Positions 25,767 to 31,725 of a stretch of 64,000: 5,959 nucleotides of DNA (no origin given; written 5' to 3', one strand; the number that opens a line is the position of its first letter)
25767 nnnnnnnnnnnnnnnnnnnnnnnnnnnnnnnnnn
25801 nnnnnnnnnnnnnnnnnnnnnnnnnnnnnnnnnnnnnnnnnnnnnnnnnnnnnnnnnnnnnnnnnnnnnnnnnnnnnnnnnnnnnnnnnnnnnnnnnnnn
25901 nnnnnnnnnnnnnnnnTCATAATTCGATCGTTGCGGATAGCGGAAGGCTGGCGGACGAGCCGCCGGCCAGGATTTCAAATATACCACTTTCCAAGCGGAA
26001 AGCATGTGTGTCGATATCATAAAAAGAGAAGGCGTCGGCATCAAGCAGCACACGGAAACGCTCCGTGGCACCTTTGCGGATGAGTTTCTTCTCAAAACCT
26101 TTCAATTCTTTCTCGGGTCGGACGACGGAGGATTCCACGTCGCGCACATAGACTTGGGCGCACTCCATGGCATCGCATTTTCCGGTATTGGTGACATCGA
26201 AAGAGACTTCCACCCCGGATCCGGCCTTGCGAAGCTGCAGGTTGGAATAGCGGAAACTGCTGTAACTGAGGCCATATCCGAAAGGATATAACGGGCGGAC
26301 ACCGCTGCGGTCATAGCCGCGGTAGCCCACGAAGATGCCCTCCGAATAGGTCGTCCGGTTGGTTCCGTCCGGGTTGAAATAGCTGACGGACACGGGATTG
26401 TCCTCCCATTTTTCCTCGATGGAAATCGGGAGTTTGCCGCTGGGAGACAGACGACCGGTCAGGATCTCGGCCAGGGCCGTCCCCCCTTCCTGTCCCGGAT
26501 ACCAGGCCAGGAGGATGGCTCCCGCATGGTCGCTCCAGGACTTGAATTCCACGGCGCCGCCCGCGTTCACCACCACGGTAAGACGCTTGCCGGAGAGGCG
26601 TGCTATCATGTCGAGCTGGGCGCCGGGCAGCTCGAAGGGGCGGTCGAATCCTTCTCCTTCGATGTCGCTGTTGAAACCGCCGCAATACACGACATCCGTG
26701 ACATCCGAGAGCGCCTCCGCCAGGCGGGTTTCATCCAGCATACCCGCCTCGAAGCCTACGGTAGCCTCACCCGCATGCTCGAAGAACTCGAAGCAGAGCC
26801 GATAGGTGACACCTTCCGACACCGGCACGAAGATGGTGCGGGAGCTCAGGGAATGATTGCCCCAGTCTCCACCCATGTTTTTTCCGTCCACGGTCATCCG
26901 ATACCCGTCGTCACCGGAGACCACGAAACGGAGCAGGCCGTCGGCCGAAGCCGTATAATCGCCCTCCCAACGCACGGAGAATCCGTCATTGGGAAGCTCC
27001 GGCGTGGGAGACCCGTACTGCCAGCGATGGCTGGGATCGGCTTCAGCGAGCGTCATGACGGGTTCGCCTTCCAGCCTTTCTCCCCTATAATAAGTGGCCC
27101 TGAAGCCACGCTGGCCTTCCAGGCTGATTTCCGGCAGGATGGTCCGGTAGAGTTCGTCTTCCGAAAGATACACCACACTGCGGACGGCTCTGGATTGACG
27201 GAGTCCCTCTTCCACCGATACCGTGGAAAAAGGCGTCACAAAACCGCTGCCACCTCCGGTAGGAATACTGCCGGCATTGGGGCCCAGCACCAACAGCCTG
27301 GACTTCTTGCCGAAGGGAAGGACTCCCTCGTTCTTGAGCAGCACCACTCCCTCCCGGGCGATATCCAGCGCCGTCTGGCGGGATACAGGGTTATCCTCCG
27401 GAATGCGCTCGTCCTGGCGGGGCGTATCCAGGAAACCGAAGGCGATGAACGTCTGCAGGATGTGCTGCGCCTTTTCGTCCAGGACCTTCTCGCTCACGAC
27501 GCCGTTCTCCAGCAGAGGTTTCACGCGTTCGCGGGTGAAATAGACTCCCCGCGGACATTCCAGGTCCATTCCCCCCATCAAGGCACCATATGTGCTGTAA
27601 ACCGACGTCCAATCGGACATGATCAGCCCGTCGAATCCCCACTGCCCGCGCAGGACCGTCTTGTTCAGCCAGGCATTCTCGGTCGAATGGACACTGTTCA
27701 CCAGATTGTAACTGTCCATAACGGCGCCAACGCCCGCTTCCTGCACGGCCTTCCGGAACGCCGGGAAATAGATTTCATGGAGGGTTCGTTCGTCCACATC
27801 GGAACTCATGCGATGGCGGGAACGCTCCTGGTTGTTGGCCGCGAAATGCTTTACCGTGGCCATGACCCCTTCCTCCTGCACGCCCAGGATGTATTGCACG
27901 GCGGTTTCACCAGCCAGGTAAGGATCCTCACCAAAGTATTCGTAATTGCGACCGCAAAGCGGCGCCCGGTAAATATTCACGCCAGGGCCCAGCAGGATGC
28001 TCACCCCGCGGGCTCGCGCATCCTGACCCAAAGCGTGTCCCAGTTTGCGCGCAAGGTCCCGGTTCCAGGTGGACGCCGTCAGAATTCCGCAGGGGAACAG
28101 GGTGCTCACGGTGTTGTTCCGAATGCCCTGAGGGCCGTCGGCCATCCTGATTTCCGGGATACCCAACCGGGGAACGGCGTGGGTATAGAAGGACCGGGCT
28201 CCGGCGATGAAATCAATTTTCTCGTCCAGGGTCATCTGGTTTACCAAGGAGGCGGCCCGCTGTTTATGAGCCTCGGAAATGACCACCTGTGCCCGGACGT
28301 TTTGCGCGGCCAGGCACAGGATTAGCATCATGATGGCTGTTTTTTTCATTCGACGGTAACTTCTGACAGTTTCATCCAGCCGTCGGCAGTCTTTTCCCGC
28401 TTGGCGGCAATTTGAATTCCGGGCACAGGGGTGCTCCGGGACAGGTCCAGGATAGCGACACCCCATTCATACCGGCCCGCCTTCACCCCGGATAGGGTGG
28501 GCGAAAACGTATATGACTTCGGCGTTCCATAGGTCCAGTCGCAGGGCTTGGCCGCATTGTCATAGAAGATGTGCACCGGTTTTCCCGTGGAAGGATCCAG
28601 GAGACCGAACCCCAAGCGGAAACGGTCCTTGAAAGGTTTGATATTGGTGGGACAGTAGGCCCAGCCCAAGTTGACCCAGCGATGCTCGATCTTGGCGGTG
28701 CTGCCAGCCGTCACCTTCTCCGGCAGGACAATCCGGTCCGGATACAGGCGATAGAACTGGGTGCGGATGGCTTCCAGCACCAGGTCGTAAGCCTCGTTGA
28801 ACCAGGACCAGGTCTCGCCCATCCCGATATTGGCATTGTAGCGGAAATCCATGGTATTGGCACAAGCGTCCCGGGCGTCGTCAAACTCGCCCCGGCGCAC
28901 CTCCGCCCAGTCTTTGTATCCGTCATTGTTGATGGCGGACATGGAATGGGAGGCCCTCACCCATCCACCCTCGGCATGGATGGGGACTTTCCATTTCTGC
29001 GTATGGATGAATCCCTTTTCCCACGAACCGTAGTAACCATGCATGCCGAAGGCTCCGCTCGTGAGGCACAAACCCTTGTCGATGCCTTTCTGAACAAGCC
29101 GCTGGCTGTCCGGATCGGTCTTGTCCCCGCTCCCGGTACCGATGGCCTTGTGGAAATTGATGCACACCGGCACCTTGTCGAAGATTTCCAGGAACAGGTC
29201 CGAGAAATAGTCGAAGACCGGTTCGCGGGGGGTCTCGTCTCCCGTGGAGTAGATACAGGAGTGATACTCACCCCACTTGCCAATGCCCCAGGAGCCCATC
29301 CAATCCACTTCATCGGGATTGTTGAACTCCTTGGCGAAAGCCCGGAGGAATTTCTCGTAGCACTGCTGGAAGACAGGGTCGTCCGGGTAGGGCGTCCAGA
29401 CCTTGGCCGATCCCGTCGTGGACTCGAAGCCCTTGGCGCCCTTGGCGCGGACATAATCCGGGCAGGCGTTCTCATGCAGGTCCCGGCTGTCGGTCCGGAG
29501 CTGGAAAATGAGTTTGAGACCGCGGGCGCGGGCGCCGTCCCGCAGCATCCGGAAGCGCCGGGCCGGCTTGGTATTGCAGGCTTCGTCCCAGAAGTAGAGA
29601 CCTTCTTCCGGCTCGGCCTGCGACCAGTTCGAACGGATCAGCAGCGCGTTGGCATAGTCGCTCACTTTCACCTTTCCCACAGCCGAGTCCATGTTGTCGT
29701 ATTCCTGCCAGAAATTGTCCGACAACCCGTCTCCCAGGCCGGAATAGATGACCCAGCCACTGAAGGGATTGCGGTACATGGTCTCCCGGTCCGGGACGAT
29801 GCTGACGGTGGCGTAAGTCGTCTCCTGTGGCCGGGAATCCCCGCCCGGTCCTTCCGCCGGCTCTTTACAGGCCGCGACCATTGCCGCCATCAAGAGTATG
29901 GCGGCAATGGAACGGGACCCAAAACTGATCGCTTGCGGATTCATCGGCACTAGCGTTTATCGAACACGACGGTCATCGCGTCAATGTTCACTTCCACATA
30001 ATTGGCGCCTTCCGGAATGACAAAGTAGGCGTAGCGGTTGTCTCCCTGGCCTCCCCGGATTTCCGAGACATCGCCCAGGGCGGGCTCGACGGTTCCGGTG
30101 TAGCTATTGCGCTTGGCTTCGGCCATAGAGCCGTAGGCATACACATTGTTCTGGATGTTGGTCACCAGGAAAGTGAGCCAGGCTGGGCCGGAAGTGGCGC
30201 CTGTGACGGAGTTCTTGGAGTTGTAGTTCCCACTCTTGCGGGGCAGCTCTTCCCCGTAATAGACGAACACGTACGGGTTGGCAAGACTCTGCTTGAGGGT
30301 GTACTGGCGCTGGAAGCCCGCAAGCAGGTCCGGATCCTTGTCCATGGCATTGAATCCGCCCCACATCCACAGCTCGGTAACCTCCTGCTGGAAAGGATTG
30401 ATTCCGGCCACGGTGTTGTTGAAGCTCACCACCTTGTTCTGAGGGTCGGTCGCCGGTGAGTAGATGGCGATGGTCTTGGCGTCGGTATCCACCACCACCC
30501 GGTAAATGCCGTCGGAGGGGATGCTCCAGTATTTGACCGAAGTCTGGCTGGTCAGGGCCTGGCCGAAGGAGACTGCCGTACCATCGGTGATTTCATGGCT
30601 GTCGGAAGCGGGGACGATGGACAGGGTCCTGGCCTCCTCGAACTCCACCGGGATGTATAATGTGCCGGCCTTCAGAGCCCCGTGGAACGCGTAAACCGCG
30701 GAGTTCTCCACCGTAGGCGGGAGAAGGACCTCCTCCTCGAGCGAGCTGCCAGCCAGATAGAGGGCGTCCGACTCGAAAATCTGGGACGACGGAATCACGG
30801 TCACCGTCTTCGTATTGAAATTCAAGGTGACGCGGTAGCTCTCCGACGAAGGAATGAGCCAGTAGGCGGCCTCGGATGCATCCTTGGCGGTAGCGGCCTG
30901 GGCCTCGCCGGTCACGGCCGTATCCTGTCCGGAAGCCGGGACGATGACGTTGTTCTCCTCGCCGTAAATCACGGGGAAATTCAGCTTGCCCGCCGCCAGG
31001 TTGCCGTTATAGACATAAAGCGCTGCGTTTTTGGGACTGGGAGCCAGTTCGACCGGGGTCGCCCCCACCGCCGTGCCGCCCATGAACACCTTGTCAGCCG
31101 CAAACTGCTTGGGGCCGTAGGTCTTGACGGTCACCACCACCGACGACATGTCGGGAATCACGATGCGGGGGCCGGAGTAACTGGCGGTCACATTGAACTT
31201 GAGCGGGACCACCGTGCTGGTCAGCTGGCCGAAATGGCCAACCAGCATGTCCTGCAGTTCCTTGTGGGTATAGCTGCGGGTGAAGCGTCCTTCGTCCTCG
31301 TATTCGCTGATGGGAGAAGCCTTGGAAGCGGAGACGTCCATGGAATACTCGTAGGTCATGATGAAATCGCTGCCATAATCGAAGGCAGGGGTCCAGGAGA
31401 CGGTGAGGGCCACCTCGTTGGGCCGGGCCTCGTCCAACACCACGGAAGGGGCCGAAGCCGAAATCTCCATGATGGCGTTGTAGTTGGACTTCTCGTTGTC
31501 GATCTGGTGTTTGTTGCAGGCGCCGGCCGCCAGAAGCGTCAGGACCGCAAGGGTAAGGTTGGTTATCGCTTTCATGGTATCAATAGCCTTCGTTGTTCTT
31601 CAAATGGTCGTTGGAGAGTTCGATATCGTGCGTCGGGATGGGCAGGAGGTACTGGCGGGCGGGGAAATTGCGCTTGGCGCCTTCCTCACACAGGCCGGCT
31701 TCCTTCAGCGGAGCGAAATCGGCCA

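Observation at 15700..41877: PUL2: a locus of unknown substrate built around two DUF4832-like glycanases, possibly for a GlcA/Glc/Gal microbial exopolysaccharide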

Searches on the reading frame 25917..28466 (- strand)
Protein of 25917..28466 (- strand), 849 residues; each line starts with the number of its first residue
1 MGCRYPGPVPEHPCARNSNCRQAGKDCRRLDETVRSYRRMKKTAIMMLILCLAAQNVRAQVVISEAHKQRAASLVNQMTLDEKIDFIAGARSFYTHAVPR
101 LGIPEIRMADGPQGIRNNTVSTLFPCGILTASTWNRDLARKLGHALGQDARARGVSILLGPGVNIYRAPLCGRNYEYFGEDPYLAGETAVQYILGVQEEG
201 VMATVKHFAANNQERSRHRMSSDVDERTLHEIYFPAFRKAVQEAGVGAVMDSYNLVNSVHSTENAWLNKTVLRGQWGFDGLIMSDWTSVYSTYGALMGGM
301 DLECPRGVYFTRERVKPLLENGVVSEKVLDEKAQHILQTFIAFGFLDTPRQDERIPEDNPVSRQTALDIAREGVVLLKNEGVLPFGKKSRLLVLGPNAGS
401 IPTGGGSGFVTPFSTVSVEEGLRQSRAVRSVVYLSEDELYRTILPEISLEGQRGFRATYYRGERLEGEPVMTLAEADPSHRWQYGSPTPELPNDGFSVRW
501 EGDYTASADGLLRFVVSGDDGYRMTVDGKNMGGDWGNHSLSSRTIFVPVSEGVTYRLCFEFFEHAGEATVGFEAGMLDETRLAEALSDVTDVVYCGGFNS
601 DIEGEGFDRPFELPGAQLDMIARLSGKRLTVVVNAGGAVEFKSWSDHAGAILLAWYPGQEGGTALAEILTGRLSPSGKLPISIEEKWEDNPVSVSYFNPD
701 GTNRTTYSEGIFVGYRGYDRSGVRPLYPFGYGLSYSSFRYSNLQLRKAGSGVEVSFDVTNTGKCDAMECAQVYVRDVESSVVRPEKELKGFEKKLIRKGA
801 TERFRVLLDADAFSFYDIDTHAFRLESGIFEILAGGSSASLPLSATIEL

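Call 4: search_protein_families(library=pfam, proteins=[window:25917-28466:-])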
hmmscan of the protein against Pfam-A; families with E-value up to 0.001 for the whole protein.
window:25917-28466:- (849 aa): 4 families
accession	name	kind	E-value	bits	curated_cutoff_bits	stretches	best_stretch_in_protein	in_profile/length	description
PF01915.27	Glyco_hydro_3_C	-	4.3e-43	148.1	31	1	374-715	1-200/200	Glycosyl hydrolase family 3 C-terminal domain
PF00933.27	Glyco_hydro_3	-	1.4e-42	146.7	27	1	99-338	57-315/316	Glycosyl hydrolase family 3 N terminal domain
PF14310.12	Fn3-like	-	3.8e-19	69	25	1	768-838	1-71/71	Fibronectin type III-like domain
PF07691.17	PA14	-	3.9e-13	49.9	24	1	453-570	3-127/147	PA14 domain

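Call 13: search_protein_families(library=ncbifam, proteins=[window:25917-28466:-], max_evalue=0.01)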
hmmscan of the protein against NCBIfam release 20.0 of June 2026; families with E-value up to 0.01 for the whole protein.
window:25917-28466:- (849 aa): 8 families
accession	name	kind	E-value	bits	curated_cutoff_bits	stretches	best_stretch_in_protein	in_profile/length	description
NF041610.1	alph_arabinopyran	equivalog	1.4e-139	466.5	1300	2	77-425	2-359/738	exo-alpha-(1->6)-L-arabinopyranosidase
NF052330.1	BetGlucosiCelf0468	equivalog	5.1e-120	402.1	1300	2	74-435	2-383/817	beta-d-glucosidase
NF041776.1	xylosidase_Xyl3A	equivalog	3.2e-117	392.6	1250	1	67-840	13-838/846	xylan 1,4-beta-xylosidase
NF052329.1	XyloArabinsidase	equivalog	1.5e-84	284.5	1050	2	99-399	87-403/750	beta-xylosidase/alpha-l-arabinosidase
NF041579.1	betaxyl_Flavo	equivalog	1.2e-81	274.9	1350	3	44-289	10-260/716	beta-xylosidase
NF011678.0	PRK15098.1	equivalog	7.8e-81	272.6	666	2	576-839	491-755/765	beta-glucosidase BglX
NF052331.1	Bet13-16Glucosase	equivalog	3e-70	237.3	1330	2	97-399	69-400/750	exo-beta-d-1,3/1,6-glucosidase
NF003740.0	PRK05337.1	equivalog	1.8e-09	37.2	207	1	136-289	97-254/340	beta-N-acetylhexosaminidase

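Call 60: search_solved_structures(query=window:25917-28466:-, max_evalue=1e-60)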
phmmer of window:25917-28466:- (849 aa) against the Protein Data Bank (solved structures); distinct sequences matched with E-value up to 1e-60: 45.
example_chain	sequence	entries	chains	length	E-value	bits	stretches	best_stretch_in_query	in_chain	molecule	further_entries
7ms2_A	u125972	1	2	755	7e-131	441.1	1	73-427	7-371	Thermostable beta-glucosidase B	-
8j9f_A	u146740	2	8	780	2.2e-128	432.8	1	70-408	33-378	Beta-glucosidase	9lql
2x40_A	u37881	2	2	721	1.8e-119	403.3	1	87-424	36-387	BETA-GLUCOSIDASE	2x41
2x42_A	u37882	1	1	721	2.4e-118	399.6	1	87-424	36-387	BETA-GLUCOSIDASE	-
5wab_A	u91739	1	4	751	8.5e-114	384.6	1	74-419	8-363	Putative beta-glucosidase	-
3abz_A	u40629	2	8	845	2e-109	370.1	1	73-839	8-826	Beta-glucosidase I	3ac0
4i3g_A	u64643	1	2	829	3.8e-107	362.5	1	62-449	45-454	Beta-glucosidase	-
7pjj_A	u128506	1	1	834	1.2e-104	354.2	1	66-529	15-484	Beta-glucosidase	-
8va7_A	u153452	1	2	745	1.9e-102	347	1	73-423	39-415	Glycoside hydrolase family 3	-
8idz_A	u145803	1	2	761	4.1e-101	342.6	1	79-424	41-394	Beta-glucosidase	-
7zb3_A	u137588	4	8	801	8.7e-84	285.3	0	99-402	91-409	Beta-xylosidase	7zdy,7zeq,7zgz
8c7f_A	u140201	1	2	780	8.1e-83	282.1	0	99-402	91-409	Xylosidase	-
6jxg_A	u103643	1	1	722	2.9e-81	276.9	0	93-405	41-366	Beta-glucosidase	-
3zyz_A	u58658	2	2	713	3.2e-81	276.8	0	93-397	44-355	BETA-D-GLUCOSIDE GLUCOHYDROLASE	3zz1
4i8d_A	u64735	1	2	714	3.2e-81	276.8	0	93-397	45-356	Beta-D-glucoside glucohydrolase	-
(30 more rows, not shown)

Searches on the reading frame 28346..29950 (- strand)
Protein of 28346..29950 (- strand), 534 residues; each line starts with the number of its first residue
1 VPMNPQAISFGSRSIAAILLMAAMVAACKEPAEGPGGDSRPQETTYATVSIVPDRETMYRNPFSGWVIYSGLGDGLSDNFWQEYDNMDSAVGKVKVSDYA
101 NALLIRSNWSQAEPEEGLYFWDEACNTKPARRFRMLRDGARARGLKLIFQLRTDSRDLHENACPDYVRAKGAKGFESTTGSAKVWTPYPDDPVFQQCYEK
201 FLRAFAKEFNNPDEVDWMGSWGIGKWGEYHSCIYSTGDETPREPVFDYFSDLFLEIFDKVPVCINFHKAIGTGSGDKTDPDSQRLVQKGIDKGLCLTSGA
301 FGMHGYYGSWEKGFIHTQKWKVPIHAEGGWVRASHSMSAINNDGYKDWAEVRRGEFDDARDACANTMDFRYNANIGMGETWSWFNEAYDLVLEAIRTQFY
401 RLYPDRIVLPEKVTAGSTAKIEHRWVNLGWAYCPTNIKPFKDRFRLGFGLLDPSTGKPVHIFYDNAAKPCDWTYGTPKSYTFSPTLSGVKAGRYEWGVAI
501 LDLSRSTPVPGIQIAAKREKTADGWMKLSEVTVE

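Call 3: search_protein_families(library=pfam, proteins=[window:28346-29950:-])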
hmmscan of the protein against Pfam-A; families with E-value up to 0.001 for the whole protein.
window:28346-29950:- (534 aa): 0 families

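Call 7: search_protein_families(library=pfam, proteins=[window:28346-29950:-], max_evalue=10)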
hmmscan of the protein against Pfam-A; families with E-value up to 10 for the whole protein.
window:28346-29950:- (534 aa): 1 family
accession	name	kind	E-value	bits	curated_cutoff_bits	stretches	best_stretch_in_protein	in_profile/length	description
PF16116.10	DUF4832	-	0.19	11.9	29.2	1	381-507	83-207/216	Domain of unknown function (DUF4832)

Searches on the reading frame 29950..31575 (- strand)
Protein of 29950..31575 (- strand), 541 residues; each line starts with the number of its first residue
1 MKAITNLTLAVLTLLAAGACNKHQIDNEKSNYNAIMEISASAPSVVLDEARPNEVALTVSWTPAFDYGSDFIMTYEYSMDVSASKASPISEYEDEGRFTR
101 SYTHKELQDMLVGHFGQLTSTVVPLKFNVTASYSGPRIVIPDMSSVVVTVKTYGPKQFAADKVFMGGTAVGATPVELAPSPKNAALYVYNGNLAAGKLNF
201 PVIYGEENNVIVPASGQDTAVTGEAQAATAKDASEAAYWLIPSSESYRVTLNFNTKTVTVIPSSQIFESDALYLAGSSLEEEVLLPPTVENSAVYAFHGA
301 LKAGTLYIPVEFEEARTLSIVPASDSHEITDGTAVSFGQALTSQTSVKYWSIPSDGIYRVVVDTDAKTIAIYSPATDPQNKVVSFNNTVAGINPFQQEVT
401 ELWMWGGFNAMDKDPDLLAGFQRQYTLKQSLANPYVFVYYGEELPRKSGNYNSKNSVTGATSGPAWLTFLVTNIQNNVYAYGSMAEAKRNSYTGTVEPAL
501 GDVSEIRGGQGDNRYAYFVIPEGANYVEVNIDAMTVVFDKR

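Call 3: search_protein_families(library=pfam, proteins=[window:29950-31575:-])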
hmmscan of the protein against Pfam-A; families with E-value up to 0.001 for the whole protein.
window:29950-31575:- (541 aa): 1 family
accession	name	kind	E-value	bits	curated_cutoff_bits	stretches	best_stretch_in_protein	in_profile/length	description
PF14292.12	SusE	-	1.6e-14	54.4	25.2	1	32-129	8-105/106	SusE outer membrane protein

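Call 7: search_protein_families(library=pfam, proteins=[window:29950-31575:-], max_evalue=10)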
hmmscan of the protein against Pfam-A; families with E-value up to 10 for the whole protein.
window:29950-31575:- (541 aa): 1 family
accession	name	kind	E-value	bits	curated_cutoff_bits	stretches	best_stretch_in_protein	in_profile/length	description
PF14292.12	SusE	-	1.6e-14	54.4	25.2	1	32-129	8-105/106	SusE outer membrane protein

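Call 13: search_protein_families(library=ncbifam, proteins=[window:29950-31575:-], max_evalue=0.01)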
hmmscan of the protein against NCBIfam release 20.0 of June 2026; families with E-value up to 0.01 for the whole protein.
window:29950-31575:- (541 aa): 0 families
